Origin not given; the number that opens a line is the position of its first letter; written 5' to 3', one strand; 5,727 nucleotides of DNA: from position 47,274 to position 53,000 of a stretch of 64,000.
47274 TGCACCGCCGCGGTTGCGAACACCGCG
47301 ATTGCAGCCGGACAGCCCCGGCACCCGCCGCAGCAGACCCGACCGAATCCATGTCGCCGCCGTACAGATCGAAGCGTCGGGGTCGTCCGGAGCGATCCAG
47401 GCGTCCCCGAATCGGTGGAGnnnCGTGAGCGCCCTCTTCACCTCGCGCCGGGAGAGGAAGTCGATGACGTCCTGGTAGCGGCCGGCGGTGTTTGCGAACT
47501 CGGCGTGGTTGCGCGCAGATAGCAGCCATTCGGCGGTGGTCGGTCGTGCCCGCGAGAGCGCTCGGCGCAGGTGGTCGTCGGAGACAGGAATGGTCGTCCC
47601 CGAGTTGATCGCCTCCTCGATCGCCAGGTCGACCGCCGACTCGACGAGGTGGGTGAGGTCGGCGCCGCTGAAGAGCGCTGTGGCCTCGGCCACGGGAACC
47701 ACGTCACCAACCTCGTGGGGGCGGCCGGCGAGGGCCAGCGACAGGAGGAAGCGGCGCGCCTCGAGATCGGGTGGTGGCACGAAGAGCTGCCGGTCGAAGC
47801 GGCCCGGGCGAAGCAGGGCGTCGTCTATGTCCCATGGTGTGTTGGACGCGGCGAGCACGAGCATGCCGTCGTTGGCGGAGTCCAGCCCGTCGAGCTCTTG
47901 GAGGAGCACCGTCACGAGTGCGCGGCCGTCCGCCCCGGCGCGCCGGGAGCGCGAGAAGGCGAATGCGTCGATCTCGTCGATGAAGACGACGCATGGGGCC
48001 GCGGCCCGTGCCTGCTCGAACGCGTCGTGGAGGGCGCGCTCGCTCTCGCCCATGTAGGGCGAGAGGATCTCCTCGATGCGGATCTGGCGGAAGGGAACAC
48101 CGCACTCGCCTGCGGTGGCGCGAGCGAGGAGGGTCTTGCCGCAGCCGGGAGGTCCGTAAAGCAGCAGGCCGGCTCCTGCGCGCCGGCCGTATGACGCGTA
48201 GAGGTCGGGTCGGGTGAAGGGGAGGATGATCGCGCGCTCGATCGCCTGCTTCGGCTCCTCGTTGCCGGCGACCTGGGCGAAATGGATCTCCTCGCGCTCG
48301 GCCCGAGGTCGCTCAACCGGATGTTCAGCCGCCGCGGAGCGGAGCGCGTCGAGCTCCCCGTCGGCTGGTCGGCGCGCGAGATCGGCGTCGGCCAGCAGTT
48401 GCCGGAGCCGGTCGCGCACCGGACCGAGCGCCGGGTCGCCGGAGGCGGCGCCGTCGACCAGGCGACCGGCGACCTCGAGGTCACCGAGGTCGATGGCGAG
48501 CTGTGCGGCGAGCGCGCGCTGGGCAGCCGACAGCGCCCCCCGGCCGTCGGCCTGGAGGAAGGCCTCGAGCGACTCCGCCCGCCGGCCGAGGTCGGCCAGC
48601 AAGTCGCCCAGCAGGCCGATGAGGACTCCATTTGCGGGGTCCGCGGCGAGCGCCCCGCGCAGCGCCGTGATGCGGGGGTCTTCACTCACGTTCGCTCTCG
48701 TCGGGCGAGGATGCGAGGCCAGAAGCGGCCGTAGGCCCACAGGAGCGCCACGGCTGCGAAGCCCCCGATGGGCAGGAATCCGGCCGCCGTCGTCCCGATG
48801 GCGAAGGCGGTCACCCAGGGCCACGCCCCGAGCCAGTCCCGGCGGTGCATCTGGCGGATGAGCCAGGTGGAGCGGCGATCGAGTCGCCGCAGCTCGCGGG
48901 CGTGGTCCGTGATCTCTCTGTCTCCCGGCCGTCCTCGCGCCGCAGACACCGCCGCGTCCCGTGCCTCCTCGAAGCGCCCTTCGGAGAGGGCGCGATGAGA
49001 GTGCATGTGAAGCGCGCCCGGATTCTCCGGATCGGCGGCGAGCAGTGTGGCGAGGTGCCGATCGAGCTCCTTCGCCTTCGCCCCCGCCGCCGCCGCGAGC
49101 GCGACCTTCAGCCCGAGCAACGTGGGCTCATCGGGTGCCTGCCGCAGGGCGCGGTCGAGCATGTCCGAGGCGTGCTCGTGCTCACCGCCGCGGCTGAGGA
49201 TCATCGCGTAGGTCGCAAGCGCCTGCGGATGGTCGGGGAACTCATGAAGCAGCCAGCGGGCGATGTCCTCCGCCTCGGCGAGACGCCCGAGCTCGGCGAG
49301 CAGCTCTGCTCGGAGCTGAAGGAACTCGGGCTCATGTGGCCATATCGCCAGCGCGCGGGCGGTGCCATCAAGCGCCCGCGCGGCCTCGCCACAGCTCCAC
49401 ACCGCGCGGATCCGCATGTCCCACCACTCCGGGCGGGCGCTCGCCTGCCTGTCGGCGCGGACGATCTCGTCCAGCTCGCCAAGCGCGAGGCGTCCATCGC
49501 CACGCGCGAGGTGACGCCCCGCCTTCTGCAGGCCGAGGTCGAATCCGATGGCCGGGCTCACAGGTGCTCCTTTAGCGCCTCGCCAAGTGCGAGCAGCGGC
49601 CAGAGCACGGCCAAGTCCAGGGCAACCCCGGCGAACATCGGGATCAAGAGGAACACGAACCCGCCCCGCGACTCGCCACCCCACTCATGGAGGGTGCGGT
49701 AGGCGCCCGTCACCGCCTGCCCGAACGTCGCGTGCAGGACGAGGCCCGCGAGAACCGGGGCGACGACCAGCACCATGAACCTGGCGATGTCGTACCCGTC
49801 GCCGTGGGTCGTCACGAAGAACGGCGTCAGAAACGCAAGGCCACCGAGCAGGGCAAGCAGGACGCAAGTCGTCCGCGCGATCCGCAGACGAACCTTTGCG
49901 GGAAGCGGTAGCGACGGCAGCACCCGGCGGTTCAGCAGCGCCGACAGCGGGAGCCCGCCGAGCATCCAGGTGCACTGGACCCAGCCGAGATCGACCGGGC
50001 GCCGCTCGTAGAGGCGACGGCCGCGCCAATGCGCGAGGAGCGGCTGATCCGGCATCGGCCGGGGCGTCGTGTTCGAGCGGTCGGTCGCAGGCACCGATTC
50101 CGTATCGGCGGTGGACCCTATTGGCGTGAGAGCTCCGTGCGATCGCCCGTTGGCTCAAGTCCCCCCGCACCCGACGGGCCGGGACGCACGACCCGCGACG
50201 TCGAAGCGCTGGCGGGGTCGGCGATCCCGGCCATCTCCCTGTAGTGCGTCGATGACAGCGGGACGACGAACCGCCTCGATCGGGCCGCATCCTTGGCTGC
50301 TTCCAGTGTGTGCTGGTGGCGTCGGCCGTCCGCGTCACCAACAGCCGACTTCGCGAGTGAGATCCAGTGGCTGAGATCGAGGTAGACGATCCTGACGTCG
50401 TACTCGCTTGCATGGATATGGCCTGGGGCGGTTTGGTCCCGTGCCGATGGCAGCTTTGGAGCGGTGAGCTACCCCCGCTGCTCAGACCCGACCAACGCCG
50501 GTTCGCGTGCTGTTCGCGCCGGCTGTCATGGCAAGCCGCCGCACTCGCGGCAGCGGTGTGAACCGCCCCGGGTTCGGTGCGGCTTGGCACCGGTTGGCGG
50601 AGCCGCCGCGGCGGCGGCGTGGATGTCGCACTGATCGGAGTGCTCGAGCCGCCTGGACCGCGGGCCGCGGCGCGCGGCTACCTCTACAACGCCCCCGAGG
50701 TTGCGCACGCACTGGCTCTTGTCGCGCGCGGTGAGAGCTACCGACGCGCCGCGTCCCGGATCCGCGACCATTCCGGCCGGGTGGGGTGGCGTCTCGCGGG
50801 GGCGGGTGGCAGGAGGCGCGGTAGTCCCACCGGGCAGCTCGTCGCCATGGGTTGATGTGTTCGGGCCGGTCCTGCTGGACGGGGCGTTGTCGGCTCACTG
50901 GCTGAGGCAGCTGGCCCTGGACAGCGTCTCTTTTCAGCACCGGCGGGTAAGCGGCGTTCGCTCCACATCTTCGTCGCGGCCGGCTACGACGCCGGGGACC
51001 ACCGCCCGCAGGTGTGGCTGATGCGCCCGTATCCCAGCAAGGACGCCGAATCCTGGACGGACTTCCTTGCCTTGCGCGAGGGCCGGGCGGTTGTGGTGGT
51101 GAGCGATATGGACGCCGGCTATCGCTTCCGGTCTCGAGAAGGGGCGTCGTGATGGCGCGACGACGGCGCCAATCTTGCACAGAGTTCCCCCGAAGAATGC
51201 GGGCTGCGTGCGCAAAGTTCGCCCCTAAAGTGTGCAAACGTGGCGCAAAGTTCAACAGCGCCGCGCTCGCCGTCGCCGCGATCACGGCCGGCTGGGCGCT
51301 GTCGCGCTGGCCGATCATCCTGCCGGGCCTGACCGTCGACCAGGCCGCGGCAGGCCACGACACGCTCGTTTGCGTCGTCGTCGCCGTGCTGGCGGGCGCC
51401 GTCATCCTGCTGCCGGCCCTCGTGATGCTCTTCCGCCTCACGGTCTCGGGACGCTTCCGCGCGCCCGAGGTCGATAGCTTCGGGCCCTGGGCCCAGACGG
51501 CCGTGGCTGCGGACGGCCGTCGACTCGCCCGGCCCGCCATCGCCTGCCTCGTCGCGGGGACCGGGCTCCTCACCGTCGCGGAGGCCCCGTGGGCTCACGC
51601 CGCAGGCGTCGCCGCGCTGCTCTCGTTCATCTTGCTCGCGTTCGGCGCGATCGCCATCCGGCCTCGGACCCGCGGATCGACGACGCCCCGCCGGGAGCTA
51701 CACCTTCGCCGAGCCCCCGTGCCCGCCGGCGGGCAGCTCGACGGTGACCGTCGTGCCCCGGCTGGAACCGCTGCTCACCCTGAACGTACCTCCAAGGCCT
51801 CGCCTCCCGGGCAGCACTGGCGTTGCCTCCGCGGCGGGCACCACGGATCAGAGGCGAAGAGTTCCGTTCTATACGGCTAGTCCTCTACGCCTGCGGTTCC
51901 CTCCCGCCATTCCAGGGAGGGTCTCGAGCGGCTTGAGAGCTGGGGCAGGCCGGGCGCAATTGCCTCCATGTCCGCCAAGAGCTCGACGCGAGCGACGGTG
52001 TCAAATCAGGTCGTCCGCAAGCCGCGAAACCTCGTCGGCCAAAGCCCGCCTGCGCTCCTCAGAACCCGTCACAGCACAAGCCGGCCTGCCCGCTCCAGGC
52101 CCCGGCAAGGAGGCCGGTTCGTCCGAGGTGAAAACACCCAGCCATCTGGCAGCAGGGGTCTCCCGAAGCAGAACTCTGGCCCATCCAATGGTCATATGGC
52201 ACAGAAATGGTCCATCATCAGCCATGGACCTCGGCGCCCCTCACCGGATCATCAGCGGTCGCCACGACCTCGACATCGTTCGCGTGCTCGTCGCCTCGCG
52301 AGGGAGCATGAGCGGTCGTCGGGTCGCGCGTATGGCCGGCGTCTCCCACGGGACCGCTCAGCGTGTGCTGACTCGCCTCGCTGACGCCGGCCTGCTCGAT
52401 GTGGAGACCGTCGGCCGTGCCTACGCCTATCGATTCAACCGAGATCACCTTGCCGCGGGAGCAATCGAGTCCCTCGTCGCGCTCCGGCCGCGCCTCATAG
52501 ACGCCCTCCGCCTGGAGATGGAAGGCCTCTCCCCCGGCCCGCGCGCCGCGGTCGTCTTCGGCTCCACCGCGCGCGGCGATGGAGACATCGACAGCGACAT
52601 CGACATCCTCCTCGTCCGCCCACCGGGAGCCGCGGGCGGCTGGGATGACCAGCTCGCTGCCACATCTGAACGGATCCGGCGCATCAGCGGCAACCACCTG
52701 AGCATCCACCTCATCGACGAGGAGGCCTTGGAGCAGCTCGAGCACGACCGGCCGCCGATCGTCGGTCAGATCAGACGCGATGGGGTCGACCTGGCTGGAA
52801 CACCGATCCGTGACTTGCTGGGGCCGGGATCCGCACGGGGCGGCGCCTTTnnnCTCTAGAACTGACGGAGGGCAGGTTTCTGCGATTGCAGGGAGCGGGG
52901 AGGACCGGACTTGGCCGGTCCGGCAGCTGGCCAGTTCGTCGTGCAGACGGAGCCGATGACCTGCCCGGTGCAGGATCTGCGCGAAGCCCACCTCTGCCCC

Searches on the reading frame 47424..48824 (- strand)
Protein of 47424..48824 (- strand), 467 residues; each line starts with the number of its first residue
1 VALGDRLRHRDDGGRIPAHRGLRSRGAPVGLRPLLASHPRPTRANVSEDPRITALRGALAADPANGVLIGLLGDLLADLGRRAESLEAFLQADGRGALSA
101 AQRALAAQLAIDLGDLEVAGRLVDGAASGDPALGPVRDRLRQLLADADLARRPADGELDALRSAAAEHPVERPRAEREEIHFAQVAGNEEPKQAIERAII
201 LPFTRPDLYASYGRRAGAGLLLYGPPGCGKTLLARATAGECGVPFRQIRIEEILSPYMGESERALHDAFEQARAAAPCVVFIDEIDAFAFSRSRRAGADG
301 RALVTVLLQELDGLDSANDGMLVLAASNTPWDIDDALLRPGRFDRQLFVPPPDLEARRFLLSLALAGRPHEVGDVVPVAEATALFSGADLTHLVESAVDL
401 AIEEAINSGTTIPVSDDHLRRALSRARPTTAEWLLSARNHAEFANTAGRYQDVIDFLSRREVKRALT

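Call 33: search_protein_families(library=pfam, proteins=[window:47424-48824:-], max_evalue=0.01)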
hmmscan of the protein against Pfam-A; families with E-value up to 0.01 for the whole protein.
window:47424-48824:- (467 aa): 7 families
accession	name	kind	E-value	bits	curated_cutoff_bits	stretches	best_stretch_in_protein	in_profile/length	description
PF00004.35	AAA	-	8.6e-40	136.7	21.2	1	220-350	1-130/131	ATPase family associated with various cellular activities (AAA)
PF17862.7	AAA_lid_3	-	2.5e-05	24.2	27.2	1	378-410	7-39/45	AAA+ lid domain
PF06068.19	TIP49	-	0.00045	19.9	23.8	1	214-271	47-105/347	TIP49 P-loop domain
PF13191.12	AAA_16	-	0.00066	20.7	32.6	0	214-238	21-45/167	AAA ATPase domain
PF07728.20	AAA_5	-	0.001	19.5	22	1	220-286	2-76/139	AAA domain (dynein-related subfamily)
PF13401.12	AAA_22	-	0.0016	19.2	27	0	220-237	8-25/130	AAA domain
PF05496.18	RuvB_N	-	0.0026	18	27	1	220-249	36-65/159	Holliday junction DNA helicase RuvB P-loop domain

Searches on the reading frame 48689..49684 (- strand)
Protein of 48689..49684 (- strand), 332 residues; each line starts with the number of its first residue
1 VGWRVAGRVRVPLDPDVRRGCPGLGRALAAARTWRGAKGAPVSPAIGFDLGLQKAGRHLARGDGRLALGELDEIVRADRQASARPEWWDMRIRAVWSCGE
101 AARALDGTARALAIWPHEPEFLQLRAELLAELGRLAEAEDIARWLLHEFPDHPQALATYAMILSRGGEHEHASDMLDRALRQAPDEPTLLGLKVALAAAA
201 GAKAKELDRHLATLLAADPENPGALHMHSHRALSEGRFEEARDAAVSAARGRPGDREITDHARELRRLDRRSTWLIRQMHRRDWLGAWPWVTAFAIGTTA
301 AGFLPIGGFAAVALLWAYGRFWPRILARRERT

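Call 33: search_protein_families(library=pfam, proteins=[window:48689-49684:-], max_evalue=0.01)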
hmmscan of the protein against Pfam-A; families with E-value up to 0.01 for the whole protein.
window:48689-49684:- (332 aa): 8 families
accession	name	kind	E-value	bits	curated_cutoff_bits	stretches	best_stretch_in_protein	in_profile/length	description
PF14559.12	TPR_19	-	1.6e-11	44.8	25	1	146-193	18-65/68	Tetratricopeptide repeat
PF13428.12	TPR_14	-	1.2e-10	41.5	23.5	2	153-193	1-41/44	Tetratricopeptide repeat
PF13371.12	TPR_9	-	6e-05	23.4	35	0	145-193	21-69/73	Tetratricopeptide repeat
PF13432.12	TPR_16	-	6.9e-05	23.6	32.7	1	125-187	3-65/65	Tetratricopeptide repeat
PF23914.1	TPR_CcmH_CycH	-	0.0001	22.6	42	1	146-243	43-142/158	Cytochrome c-type biogenesis protein H TPR domain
PF13431.12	TPR_17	-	0.00012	22.6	24.4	0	111-139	5-33/34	Tetratricopeptide repeat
PF07719.23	TPR_2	-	0.00044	20.6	27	0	154-185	2-33/34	Tetratricopeptide repeat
PF13181.12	TPR_8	-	0.0058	17.1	25.7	0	154-185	2-33/34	Tetratricopeptide repeat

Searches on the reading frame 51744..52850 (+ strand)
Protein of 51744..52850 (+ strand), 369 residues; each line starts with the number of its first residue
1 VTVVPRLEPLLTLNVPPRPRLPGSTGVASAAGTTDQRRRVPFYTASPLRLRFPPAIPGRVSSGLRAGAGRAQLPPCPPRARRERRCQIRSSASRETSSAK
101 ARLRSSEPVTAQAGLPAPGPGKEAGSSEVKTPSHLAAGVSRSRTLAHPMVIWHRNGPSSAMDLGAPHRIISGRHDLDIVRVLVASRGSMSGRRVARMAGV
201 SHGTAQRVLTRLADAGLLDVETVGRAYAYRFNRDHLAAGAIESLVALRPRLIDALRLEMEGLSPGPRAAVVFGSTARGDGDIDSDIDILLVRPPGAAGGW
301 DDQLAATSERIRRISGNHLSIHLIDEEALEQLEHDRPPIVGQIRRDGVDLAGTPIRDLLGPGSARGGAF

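Call 33: search_protein_families(library=pfam, proteins=[window:51744-52850:+], max_evalue=0.01)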
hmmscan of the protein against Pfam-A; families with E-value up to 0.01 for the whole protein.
window:51744-52850:+ (369 aa): 8 families
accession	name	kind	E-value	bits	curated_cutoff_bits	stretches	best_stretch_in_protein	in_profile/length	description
PF01909.29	NTP_transf_2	-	6.6e-07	30.1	21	1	255-295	4-43/93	Nucleotidyltransferase domain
PF18765.7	Polbeta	-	1.4e-05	25.6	26.9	1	266-348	13-85/93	Polymerase beta, Nucleotidyltransferase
PF24033.1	DUF7342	-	2.7e-05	24.6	31.6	1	190-245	19-74/150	Family of unknown function (DUF7342)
PF01978.25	TrmB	-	2.8e-05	24.3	25.6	1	181-230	16-63/68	Sugar-specific transcriptional regulator TrmB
PF12802.13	MarR_2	-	5.9e-05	23.6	27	1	176-222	8-54/61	MarR family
PF13545.12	HTH_Crp_2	-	0.0025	18.2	27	0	189-221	23-54/70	Crp-like helix-turn-helix domain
PF22168.2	DIP2311-like_C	-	0.0026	18.5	27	1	193-231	24-62/63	Transcriptional regulator DIP2311-like, C-terminal domain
PF09339.16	HTH_IclR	-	0.0037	17.4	22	0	176-218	6-48/52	IclR helix-turn-helix domain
